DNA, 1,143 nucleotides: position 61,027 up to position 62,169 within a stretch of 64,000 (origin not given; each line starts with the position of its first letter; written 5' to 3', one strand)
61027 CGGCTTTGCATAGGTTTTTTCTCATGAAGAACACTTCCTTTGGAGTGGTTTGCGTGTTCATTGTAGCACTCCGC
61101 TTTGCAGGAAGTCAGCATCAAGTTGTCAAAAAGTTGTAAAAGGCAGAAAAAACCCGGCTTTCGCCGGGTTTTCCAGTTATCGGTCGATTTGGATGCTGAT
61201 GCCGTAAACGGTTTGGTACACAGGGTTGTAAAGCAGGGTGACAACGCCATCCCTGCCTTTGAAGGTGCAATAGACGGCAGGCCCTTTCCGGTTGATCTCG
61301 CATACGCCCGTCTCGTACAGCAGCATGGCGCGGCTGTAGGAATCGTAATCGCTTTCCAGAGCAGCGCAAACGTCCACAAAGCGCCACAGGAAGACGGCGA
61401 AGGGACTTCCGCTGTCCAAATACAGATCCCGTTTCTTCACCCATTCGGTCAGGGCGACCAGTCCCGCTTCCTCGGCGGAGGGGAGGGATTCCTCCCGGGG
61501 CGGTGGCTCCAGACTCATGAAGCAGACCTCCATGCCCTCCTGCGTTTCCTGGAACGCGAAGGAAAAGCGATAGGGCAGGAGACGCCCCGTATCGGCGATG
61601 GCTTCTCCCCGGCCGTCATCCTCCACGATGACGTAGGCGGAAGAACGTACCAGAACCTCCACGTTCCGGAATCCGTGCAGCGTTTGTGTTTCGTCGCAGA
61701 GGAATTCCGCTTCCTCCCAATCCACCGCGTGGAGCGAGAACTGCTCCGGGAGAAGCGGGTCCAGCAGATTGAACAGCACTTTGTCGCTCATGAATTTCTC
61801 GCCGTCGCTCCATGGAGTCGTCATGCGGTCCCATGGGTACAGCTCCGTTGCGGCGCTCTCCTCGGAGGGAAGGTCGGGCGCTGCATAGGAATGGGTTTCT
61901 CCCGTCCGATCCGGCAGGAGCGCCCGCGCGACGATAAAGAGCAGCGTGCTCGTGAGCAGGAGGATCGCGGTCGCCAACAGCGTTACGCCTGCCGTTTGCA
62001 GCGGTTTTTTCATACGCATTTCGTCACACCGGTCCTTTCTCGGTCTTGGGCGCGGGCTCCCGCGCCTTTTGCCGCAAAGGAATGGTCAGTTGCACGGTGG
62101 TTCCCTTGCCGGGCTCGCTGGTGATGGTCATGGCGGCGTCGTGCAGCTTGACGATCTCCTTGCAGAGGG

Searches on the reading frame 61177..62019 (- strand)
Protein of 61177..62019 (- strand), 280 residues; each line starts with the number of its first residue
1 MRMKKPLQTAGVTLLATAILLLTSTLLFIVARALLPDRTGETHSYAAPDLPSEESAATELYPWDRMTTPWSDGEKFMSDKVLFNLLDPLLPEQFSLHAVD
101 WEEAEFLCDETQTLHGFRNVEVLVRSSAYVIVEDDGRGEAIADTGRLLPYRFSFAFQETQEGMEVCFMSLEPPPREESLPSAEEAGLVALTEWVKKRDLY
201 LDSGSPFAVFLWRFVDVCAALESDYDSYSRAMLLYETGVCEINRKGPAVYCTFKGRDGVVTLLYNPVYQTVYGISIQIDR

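Call 50: find_encoding_contigs(protein=window:61177-62019:-, flank=10000, max_places=3)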
Protein window:61177-62019:- (280 aa): 2 contigs read that carry it; 2 places shown.
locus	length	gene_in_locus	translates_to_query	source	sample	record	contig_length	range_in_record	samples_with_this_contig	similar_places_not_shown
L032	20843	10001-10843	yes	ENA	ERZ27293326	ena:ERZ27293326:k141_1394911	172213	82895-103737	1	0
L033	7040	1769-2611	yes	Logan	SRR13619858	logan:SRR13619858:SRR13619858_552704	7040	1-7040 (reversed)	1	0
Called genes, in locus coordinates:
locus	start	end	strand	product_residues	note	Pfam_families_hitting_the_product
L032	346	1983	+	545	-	PF16569:GramPos_pilinBB, PF17802:SpaA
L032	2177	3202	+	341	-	PF04203:Sortase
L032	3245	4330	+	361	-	PF19407:DUF5979 (weak)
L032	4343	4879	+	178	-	-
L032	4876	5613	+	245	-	-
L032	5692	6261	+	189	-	PF00746:Gram_pos_anchor (weak)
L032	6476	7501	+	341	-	PF02557:VanY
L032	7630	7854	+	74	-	PF05979:DUF896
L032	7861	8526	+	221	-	PF00072:Response_reg, PF00486:Trans_reg_C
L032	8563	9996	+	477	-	PF00672:HAMP (weak), PF26769:HAMP_PhoQ (faint), PF00512:HisKA, PF02518:HATPase_c, PF13589:HATPase_c_3 (faint)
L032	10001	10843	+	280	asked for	-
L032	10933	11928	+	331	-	PF01520:Amidase_3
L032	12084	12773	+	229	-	PF01569:PAP2 (weak)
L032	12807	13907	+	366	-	PF03706:LPG_synthase_TM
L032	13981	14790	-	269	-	PF01261:AP_endonuc_2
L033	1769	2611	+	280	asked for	-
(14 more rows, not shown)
